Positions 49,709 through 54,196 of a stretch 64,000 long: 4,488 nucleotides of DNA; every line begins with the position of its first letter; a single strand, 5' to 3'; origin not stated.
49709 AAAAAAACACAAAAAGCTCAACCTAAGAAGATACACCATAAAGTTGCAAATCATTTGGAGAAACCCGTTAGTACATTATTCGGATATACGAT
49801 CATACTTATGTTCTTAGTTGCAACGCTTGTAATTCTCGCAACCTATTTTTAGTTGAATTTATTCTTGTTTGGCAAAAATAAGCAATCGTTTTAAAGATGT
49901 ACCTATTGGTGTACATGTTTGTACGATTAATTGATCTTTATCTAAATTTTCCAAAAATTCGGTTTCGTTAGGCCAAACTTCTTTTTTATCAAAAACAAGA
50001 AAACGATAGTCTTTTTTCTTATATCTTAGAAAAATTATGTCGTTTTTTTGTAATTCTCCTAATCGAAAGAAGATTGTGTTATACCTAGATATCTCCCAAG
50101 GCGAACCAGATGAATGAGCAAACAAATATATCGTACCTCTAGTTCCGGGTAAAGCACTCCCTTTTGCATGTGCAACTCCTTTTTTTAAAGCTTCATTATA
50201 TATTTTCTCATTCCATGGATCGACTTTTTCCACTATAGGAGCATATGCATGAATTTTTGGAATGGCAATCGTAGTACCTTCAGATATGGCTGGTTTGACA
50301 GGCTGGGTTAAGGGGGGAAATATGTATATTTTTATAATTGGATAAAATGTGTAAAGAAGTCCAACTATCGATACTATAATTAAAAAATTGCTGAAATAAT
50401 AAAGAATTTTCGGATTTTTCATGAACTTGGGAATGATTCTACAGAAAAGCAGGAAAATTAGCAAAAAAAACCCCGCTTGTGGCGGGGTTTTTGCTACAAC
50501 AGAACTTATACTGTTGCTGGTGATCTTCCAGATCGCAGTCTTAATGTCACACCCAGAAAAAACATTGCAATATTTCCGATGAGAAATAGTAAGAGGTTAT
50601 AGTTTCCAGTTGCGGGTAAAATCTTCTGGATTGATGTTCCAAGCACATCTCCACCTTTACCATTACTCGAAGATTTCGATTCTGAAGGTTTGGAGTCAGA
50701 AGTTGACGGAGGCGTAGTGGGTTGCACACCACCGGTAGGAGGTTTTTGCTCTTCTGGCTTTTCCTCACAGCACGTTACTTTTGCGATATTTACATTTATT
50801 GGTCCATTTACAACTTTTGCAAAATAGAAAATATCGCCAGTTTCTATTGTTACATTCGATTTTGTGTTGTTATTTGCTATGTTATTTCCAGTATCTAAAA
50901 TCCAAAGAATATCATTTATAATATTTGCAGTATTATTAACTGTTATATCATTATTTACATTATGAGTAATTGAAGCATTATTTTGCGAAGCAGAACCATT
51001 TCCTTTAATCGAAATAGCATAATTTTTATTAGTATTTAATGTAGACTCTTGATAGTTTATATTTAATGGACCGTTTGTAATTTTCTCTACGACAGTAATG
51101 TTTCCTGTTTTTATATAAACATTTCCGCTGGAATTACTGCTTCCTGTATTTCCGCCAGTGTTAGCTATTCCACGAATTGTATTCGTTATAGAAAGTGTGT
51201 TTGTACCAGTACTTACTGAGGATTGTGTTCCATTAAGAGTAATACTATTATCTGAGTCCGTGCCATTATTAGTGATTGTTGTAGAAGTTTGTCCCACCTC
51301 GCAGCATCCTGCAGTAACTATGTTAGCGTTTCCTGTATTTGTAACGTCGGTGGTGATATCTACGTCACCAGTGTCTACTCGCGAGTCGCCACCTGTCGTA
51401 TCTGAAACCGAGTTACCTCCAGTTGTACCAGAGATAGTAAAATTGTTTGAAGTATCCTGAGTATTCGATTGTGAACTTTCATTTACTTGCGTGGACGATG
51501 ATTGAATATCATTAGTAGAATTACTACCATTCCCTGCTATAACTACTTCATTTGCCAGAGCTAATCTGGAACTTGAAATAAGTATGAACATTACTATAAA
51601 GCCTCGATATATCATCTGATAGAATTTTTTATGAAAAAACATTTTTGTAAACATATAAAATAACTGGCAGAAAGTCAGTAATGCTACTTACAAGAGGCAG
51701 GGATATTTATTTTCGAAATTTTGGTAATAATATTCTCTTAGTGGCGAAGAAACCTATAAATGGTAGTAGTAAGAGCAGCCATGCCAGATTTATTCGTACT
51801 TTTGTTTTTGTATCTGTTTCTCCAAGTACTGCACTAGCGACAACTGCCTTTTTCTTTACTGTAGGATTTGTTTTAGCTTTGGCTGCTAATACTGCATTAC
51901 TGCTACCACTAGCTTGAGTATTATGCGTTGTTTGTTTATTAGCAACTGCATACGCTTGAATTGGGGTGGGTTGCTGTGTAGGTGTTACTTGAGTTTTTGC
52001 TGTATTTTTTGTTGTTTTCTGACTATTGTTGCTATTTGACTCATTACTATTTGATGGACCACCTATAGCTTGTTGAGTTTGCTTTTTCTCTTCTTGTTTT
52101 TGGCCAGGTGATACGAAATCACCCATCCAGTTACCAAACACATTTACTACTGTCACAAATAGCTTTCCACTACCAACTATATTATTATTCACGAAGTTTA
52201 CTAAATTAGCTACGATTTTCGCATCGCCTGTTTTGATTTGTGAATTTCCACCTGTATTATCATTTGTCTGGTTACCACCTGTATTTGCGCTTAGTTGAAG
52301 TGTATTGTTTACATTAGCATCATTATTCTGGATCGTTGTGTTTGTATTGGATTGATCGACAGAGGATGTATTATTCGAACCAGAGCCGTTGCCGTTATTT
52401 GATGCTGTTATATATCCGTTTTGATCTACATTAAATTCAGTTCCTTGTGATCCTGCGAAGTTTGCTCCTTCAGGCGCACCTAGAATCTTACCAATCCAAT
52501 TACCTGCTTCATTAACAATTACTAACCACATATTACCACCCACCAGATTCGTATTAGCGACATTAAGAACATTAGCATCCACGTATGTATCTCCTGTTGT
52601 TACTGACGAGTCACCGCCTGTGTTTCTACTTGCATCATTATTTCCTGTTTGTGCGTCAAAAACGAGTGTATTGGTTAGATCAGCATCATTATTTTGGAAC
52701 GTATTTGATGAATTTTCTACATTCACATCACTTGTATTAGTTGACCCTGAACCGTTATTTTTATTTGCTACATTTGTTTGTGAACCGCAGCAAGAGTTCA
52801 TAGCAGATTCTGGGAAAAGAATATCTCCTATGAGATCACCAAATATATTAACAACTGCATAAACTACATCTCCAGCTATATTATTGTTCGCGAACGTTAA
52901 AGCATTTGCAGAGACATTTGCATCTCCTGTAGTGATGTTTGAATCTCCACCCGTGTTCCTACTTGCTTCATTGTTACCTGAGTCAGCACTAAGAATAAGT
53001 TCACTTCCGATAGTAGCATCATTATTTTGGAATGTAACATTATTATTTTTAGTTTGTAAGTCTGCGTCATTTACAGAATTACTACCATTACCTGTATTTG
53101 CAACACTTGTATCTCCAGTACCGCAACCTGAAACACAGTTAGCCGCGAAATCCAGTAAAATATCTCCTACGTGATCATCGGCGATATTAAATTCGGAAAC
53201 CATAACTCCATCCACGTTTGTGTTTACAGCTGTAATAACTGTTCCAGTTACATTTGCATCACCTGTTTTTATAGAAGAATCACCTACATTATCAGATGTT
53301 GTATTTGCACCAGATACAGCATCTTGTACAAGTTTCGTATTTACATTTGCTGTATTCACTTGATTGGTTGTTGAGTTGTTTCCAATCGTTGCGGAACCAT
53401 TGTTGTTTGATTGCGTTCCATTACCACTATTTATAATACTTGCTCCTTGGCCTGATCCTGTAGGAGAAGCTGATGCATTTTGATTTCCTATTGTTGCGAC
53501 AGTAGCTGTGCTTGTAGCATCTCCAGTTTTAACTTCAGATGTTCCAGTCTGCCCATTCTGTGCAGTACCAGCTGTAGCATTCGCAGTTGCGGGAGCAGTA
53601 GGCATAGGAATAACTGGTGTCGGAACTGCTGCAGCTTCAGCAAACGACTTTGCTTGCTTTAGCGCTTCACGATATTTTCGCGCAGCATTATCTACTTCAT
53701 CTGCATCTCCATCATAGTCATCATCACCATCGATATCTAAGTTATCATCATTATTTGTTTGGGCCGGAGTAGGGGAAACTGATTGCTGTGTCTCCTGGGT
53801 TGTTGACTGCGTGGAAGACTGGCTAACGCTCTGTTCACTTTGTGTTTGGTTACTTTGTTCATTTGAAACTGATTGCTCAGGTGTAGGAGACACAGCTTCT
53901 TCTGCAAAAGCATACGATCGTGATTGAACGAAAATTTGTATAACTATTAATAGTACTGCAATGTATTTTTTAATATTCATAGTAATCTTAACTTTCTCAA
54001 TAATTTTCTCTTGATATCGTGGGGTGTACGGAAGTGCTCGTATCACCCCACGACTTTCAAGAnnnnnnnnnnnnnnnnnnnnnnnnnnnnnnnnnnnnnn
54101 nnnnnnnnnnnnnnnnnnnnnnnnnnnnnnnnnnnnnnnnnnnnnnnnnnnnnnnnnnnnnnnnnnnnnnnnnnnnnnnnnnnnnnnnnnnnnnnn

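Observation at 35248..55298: Paralogous family of Cys-bracketed Asn/Gly/Thr-rich tandem-repeat surface proteins (four genes)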

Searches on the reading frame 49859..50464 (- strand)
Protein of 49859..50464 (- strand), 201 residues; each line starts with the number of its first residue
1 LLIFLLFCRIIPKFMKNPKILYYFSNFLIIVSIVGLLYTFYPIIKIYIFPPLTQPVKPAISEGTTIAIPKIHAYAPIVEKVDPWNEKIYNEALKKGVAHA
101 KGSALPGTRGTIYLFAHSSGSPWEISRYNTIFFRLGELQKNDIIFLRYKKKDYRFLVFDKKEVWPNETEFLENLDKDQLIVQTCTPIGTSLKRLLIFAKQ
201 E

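Call 3: search_protein_families(library=pfam, proteins=[window:49859-50464:-], max_evalue=1)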
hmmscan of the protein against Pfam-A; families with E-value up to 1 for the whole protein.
window:49859-50464:- (201 aa): 2 families
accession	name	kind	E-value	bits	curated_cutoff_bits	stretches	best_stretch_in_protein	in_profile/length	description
PF04203.18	Sortase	-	1.7e-21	76.7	26.6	1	66-200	1-124/125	Sortase domain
PF08544.19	GHMP_kinases_C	-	0.2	12.5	21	1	77-121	28-71/85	GHMP kinases C terminal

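Call 4: search_protein_families(library=ncbifam, proteins=[window:49859-50464:-], max_evalue=1)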
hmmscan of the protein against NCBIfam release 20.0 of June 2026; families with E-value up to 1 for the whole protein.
window:49859-50464:- (201 aa): 7 families
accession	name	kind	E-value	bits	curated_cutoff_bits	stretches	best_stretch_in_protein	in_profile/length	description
NF033745.1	class_C_sortase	subfamily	4.9e-15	55.9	160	1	64-199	94-219/220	class C sortase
NF033746.1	class_D_sortase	subfamily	2.7e-14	53.1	165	1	64-200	11-133/135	class D sortase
TIGR01076.1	sortase_fam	subfamily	2.2e-13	50.2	39.35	1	66-199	3-126/136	sortase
NF058671.1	sortase_SrtD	exception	2.4e-13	50.1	140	1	65-199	66-186/187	class D sortase, LPxTATN-specific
NF033747.1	class_E_sortase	subfamily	3.2e-06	27.1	160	1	65-200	70-205/211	class E sortase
NF033748.1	class_F_sortase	subfamily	0.0021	17.7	166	1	60-159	8-102/155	class F sortase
TIGR03784.1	marine_sortase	equivalog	0.0085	15.7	158.25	1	129-187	100-159/174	class GN sortase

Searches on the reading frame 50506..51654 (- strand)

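Call 3: search_protein_families(library=pfam, proteins=[window:50506-51654:-], max_evalue=1)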
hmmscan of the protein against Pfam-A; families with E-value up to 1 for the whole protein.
window:50506-51654:- (382 aa): 1 family
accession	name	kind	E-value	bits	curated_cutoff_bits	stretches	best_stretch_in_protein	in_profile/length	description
PF16118.10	DUF4834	-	0.68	11.3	27.8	1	12-72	4-64/99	Domain of unknown function (DUF4834)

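Call 4: search_protein_families(library=ncbifam, proteins=[window:50506-51654:-], max_evalue=1)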
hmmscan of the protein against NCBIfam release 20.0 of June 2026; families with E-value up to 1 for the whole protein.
window:50506-51654:- (382 aa): 2 families
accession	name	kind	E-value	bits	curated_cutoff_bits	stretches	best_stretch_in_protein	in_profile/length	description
NF038116.1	Sden1266_dom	domain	0.013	15.7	53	1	54-113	43-102/124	choice-of-anchor H family protein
NF053819.1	EF0750_LPXTG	subfamily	0.017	15.7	47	1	313-369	45-97/105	EF2685/EF0750 family sortase-dependent surface protein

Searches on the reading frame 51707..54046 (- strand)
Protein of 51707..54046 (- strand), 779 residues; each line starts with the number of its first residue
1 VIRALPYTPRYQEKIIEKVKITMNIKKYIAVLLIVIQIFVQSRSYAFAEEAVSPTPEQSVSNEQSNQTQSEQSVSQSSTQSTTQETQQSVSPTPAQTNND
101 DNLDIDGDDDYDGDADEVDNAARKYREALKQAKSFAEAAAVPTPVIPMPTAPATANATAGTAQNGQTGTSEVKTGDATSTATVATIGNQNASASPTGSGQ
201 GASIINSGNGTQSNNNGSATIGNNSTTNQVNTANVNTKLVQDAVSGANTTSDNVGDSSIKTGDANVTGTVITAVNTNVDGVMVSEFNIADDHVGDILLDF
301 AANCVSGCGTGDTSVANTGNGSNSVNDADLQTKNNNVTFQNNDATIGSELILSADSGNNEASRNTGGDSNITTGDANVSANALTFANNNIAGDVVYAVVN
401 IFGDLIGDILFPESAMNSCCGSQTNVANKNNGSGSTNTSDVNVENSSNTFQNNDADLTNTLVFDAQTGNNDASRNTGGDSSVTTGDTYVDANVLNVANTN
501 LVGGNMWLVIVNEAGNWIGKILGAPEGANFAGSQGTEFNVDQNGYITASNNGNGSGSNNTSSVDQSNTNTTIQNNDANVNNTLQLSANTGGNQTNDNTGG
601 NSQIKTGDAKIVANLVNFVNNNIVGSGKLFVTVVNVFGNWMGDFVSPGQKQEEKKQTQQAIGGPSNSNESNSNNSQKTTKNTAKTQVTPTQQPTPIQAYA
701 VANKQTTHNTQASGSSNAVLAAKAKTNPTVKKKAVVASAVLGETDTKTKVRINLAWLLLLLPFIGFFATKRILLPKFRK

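Call 3: search_protein_families(library=pfam, proteins=[window:51707-54046:-], max_evalue=1)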
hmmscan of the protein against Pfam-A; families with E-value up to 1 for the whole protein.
window:51707-54046:- (779 aa): 1 family
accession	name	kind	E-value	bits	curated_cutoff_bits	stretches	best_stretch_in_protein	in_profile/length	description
PF19268.4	CIS_TMP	-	0.4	10.3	27.8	1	625-767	240-318/463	Contractile injection system tape measure protein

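Call 4: search_protein_families(library=ncbifam, proteins=[window:51707-54046:-], max_evalue=1)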
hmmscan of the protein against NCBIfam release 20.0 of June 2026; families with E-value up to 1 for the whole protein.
window:51707-54046:- (779 aa): 0 families
